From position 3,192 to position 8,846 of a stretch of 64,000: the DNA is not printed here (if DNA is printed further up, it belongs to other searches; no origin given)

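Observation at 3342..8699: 1785-aa secreted cytochrome with 44 putative haem sites built from about 13 CX4CH-CXXCH-CXXCH triads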

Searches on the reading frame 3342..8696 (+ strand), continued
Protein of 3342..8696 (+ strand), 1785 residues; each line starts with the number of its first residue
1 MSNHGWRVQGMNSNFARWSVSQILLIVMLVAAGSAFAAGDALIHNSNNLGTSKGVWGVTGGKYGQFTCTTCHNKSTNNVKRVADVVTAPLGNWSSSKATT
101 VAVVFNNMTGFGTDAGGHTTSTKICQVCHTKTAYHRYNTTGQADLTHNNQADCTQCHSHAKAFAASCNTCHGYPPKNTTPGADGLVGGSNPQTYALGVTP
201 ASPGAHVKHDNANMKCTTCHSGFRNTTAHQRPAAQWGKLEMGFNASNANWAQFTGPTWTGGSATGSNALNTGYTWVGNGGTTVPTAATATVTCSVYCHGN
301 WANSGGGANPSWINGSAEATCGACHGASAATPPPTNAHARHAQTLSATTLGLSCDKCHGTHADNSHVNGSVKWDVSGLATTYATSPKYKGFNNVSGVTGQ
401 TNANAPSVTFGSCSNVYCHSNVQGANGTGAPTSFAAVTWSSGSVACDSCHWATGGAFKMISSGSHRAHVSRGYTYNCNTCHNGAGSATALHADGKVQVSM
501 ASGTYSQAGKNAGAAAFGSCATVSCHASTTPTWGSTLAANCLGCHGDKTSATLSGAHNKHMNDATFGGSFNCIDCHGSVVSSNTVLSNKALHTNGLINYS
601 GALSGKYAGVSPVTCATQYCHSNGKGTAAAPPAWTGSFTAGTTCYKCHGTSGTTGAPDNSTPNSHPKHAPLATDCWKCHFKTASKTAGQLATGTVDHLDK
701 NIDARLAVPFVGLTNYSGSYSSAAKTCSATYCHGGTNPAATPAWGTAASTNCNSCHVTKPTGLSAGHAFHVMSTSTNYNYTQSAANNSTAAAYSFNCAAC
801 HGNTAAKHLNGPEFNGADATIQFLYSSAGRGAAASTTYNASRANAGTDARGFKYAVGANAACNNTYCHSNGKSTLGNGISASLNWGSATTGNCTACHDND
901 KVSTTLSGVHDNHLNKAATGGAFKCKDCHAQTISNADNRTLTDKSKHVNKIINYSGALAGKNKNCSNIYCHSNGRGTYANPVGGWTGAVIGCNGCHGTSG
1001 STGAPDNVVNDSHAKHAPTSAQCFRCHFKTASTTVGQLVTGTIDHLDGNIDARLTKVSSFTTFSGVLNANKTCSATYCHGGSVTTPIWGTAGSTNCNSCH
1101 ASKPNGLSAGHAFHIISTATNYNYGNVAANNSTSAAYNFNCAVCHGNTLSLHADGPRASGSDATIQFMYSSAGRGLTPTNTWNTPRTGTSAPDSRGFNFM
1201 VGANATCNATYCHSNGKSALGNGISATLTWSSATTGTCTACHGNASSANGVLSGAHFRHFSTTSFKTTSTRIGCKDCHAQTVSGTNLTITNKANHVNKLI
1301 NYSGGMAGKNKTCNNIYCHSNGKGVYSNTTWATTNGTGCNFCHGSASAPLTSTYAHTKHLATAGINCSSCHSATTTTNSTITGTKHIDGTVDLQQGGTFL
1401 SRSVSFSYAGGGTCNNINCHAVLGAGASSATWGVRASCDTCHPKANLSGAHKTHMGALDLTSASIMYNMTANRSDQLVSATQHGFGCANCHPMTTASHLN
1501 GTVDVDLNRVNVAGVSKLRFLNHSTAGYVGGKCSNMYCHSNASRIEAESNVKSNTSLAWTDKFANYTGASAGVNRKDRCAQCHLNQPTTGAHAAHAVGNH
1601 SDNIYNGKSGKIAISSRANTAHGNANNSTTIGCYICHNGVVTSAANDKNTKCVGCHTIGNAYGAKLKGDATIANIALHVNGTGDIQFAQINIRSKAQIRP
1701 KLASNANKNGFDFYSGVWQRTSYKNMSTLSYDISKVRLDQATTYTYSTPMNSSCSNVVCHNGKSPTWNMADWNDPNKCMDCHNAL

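Call 10: search_solved_structures(query=window:3342-8696:+, max_evalue=1, show_alignments=2)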
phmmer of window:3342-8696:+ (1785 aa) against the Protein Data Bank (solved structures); distinct sequences matched with E-value up to 1: 1.
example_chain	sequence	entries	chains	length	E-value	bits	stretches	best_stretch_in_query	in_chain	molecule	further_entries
5ze8_A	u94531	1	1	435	0.66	10.5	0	416-479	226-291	cytochrome c552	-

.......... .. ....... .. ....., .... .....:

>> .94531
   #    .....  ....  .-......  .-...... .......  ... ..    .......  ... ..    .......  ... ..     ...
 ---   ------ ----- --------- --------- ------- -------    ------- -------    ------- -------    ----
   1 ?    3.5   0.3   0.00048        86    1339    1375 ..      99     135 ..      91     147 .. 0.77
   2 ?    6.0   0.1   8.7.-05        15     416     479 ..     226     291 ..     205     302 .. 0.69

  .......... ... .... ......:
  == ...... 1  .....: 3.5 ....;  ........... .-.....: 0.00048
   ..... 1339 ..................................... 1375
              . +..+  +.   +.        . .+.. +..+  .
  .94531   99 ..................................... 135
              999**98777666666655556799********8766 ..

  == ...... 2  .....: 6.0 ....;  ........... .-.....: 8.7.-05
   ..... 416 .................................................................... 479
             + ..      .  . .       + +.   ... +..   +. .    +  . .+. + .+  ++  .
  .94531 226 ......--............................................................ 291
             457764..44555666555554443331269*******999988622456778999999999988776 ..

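Call 15: find_encoding_contigs(protein=P0003, flank=10000, max_places=2)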
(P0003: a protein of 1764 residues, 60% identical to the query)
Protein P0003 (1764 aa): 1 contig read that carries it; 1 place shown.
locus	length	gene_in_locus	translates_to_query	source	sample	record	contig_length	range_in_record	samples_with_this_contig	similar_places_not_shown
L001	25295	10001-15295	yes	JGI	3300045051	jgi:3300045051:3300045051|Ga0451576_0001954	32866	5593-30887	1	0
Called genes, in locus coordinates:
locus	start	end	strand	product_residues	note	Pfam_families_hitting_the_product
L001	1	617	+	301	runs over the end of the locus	PF00535:Glycos_transf_2, PF10111:Glyco_tranf_2_2 (faint), PF13641:Glyco_tranf_2_3 (weak)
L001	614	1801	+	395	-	PF13439:Glyco_transf_4, PF13692:Glyco_trans_1_4, PF00534:Glycos_transf_1, PF13524:Glyco_trans_1_2 (weak)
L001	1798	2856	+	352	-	-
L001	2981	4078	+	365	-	PF00288:GHMP_kinases_N, PF08544:GHMP_kinases_C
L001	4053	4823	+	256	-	PF00483:NTP_transferase, PF12804:NTP_transf_3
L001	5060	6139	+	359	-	PF13692:Glyco_trans_1_4, PF00534:Glycos_transf_1, PF13524:Glyco_trans_1_2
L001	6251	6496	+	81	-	-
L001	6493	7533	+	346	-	PF00535:Glycos_transf_2, PF13641:Glyco_tranf_2_3, PF13632:Glyco_trans_2_3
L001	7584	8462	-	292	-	PF02629:CoA_binding, PF13380:CoA_binding_2 (weak), PF13607:Succ_CoA_lig, PF00549:Ligase_CoA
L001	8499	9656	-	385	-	PF08442:ATP-grasp_2, PF13549:ATP-grasp_5, PF24948:Citrate_synth_N, PF00549:Ligase_CoA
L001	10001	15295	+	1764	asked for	PF14522:Cytochrome_C7 (faint), PF22113:Mtrc-MtrF_II-IV_dom (faint), PF14537:Cytochrom_c3_2 (faint), PF09698:GSu_C4xC__C2xCH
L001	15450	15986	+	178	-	PF14235:DUF4337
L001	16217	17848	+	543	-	PF09699:Paired_CXXCH_1 (faint), PF14522:Cytochrome_C7 (faint), PF14537:Cytochrom_c3_2 (faint), PF02335:Cytochrom_C552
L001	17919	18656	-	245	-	PF12895:ANAPC3 (faint), PF13512:TPR_18, PF00515:TPR_1 (faint), PF07719:TPR_2 (faint), PF13525:YfiO, PF13424:TPR_12 (weak), PF13432:TPR_16 (weak), PF14559:TPR_19 (weak), +3 more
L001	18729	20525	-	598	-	PF00009:GTP_EFTU, PF22042:EF-G_D2, PF03144:GTP_EFTU_D2, PF00679:EFG_C, PF21018:BipA_C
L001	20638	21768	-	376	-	PF00149:Metallophos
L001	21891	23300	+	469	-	PF01171:ATP_bind_3, PF11734:TilS_C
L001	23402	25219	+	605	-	PF06480:FtsH_ext, PF06068:TIP49 (weak), PF00004:AAA, PF07728:AAA_5 (weak), PF17862:AAA_lid_3, PF01434:Peptidase_M41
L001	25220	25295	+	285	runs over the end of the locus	PF00809:Pterin_bind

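Call 16: find_encoding_contigs(protein=P0005, flank=10000, max_places=2)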
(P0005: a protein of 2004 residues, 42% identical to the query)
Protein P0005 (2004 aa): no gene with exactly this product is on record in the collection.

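Call 17: find_encoding_contigs(protein=P0006, flank=10000, max_places=2)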
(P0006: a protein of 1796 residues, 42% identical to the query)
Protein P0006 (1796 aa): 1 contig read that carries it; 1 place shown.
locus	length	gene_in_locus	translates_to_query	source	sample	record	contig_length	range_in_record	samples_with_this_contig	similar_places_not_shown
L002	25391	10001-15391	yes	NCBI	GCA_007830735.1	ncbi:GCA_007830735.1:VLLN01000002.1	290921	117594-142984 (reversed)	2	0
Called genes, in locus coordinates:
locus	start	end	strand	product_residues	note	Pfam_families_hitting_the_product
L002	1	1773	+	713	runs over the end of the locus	PF00535:Glycos_transf_2, PF13641:Glyco_tranf_2_3, PF00534:Glycos_transf_1, PF13692:Glyco_trans_1_4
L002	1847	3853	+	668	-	PF00535:Glycos_transf_2, PF10111:Glyco_tranf_2_2, PF13632:Glyco_trans_2_3 (faint), PF00535:Glycos_transf_2, PF13641:Glyco_tranf_2_3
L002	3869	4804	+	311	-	PF00535:Glycos_transf_2, PF10111:Glyco_tranf_2_2 (weak), PF13641:Glyco_tranf_2_3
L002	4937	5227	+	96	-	PF01909:NTP_transf_2, PF18765:Polbeta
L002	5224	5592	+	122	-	PF01934:HepT-like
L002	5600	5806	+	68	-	-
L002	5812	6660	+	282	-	PF13641:Glyco_tranf_2_3 (weak), PF00535:Glycos_transf_2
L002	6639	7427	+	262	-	PF00535:Glycos_transf_2, PF13641:Glyco_tranf_2_3 (weak)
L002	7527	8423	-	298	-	PF02629:CoA_binding, PF13607:Succ_CoA_lig, PF00549:Ligase_CoA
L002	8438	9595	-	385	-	PF08442:ATP-grasp_2, PF13549:ATP-grasp_5, PF24948:Citrate_synth_N, PF00549:Ligase_CoA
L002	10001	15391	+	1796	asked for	PF14522:Cytochrome_C7 (faint), PF14537:Cytochrom_c3_2 (faint), PF22113:Mtrc-MtrF_II-IV_dom (faint), PF09698:GSu_C4xC__C2xCH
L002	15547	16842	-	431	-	PF03460:NIR_SIR_ferr, PF01077:NIR_SIR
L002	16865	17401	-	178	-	PF14235:DUF4337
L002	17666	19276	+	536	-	PF09699:Paired_CXXCH_1 (faint), PF14522:Cytochrome_C7 (faint), PF14537:Cytochrom_c3_2 (faint), PF02335:Cytochrom_C552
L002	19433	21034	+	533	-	PF00072:Response_reg, PF08448:PAS_4 (weak), PF13188:PAS_8 (faint), PF13426:PAS_9, PF08447:PAS_3 (faint), PF00989:PAS (weak), PF13426:PAS_9, PF00990:GGDEF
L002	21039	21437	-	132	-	PF14534:DUF4440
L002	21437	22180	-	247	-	PF07719:TPR_2 (faint), PF13428:TPR_14 (faint), PF13512:TPR_18, PF13525:YfiO, PF13424:TPR_12 (weak), PF13432:TPR_16, PF14559:TPR_19, PF13174:TPR_6 (weak)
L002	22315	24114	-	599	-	PF00009:GTP_EFTU, PF22042:EF-G_D2, PF03144:GTP_EFTU_D2, PF00679:EFG_C, PF21018:BipA_C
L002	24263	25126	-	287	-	PF03446:NAD_binding_2, PF03807:F420_oxidored (faint), PF14833:NAD_binding_11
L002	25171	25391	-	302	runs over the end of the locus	PF09674:DUF2400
